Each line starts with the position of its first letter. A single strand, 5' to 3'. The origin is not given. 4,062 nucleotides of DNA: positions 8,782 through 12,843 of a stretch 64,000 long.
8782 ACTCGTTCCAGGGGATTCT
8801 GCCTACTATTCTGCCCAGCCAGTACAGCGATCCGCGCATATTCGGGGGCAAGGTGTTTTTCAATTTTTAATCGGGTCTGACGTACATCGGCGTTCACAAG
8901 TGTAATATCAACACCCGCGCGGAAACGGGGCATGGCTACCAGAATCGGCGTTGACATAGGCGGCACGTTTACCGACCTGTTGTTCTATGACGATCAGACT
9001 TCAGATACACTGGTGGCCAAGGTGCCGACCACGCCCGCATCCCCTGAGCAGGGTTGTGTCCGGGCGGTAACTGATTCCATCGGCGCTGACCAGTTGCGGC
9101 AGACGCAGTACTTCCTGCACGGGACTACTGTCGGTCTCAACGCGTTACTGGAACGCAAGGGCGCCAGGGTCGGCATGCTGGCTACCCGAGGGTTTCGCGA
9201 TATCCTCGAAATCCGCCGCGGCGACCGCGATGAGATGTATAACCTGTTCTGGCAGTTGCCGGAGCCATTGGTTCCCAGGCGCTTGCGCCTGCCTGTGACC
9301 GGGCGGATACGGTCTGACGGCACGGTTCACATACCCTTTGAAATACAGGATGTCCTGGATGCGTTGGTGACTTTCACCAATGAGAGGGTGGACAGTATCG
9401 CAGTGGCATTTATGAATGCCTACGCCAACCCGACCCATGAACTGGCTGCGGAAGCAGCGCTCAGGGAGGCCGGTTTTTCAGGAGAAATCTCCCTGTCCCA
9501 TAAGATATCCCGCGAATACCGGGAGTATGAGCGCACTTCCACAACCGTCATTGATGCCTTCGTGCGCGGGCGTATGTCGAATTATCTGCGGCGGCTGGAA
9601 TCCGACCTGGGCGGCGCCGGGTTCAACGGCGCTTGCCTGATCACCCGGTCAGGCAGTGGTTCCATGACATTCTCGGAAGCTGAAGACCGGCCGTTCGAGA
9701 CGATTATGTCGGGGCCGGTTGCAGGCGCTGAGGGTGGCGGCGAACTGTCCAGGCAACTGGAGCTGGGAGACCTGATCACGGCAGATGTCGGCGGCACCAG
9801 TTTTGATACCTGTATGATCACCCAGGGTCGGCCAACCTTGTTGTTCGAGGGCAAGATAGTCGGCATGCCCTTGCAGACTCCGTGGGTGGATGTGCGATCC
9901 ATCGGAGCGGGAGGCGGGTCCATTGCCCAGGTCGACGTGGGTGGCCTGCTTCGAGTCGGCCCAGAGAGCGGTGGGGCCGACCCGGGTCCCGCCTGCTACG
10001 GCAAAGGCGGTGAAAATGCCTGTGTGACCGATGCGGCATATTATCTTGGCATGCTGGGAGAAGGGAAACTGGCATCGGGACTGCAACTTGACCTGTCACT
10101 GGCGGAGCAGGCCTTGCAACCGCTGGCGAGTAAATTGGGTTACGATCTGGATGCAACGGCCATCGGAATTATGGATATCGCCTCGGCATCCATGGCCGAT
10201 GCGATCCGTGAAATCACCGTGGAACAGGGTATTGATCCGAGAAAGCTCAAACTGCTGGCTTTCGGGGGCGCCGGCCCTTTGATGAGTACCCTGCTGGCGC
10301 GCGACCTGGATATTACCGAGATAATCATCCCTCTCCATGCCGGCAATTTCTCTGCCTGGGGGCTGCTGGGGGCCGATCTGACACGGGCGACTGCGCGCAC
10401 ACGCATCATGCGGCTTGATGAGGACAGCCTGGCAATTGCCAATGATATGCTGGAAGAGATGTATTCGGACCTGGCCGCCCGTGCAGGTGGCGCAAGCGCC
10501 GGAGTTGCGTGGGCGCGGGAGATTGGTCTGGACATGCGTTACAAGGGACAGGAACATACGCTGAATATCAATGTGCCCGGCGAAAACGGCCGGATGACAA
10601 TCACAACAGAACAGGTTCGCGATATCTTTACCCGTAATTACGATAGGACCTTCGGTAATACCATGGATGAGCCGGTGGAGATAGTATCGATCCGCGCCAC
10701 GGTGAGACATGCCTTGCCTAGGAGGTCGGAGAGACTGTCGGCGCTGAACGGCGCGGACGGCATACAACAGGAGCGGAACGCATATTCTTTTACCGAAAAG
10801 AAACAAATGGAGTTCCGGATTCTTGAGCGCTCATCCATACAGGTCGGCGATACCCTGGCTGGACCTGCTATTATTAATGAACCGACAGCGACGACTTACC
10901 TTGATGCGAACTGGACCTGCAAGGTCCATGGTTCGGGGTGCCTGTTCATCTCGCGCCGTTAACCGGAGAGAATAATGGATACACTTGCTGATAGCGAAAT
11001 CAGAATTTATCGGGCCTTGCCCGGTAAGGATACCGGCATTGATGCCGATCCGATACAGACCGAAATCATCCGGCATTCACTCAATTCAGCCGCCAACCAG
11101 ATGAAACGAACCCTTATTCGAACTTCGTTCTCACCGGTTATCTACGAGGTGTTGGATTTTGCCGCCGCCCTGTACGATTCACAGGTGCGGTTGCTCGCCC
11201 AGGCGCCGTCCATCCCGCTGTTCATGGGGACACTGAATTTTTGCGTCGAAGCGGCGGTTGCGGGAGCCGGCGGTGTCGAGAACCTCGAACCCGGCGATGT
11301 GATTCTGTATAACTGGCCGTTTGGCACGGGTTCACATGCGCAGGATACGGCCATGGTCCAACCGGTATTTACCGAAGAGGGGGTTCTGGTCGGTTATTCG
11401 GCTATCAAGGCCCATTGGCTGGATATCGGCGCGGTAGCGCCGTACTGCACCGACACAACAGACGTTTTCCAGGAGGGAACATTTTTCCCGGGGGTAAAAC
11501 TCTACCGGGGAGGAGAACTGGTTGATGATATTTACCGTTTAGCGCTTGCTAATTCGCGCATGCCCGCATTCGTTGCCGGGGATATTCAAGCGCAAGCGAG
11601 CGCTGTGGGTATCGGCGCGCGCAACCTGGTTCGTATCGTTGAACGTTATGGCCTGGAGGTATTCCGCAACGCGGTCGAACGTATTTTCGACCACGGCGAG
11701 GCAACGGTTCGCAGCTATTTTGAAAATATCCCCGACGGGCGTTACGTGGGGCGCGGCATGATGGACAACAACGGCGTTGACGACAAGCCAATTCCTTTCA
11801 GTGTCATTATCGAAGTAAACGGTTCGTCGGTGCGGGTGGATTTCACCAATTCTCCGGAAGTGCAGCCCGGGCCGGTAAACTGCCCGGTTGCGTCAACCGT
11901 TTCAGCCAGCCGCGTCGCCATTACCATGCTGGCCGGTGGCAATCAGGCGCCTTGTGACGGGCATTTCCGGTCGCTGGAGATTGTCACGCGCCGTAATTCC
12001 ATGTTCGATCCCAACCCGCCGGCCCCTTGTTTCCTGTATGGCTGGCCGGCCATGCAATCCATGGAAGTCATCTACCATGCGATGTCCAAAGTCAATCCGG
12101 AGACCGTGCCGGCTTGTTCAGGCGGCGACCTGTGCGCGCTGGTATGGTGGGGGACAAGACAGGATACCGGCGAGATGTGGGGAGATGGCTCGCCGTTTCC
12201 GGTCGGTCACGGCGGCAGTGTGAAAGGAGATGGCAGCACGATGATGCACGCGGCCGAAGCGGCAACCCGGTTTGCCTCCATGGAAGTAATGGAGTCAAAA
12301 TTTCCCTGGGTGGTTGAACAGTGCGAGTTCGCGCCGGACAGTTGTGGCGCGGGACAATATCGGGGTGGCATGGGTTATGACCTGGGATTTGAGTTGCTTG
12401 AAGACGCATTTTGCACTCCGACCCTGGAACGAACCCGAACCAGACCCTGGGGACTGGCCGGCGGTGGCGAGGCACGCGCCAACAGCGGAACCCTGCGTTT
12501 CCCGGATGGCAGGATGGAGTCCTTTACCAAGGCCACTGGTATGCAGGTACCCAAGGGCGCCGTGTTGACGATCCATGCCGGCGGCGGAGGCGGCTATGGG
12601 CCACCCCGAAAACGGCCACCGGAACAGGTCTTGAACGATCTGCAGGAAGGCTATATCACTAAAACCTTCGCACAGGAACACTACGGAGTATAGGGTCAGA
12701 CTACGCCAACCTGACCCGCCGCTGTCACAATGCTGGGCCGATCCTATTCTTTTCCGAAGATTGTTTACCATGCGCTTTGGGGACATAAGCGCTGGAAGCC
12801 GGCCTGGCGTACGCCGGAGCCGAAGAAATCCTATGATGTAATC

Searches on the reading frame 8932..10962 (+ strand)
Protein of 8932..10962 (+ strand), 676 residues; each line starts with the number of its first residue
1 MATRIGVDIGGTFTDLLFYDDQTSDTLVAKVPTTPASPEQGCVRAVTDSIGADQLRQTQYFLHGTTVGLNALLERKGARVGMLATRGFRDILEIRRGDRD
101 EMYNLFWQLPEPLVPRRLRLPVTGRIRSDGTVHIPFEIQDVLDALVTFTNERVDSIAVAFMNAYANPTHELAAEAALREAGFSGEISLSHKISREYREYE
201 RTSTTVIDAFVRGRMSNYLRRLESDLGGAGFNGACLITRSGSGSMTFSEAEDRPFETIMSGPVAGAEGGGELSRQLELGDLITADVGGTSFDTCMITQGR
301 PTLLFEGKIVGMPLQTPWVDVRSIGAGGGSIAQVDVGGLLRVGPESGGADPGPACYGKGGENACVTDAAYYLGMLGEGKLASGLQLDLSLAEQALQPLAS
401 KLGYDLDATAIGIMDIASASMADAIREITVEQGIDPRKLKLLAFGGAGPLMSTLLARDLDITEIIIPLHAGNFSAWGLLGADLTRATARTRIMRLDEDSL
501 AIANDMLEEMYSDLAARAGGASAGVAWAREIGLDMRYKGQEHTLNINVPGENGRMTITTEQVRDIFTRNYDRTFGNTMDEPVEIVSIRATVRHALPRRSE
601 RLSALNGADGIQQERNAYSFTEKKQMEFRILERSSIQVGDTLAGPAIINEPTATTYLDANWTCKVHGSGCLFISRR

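Call 10: search_protein_families(library=ncbifam, proteins=[window:8932-10962:+], max_evalue=1e-10)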
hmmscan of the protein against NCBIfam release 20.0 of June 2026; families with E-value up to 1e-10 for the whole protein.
window:8932-10962:+ (676 aa): 3 families
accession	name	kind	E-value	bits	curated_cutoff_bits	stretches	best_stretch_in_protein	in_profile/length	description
NF050156.1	CapLactmsAlpCapA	equivalog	5.9e-134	447.9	1000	1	4-674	2-686/689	caprolactamase subunit alpha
NF042975.2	AcphenoCarb_ApcC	equivalog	4.4e-67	226.8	1500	1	4-654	10-690/733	acetophenone carboxylase subunit gamma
NF042960.1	AcphenoCarb_ApcA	equivalog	4.4e-60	203.7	1250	1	138-670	123-652/658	acetophenone carboxylase subunit alpha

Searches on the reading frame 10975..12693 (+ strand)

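Call 9: search_protein_families(library=ncbifam, proteins=[window:10975-12693:+], max_evalue=1e-10)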
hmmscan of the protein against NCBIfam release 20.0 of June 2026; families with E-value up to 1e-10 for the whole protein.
window:10975-12693:+ (572 aa): 2 families
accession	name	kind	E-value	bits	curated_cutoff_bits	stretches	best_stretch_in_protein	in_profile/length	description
NF050157.1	CapLactmsBetCapB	equivalog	9.8e-71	238.7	1000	1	25-572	2-557/577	caprolactamase subunit beta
NF042976.1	AcphenoCarb_ApcD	equivalog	2.9e-22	78.7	1500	1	103-467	107-482/685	acetophenone carboxylase subunit delta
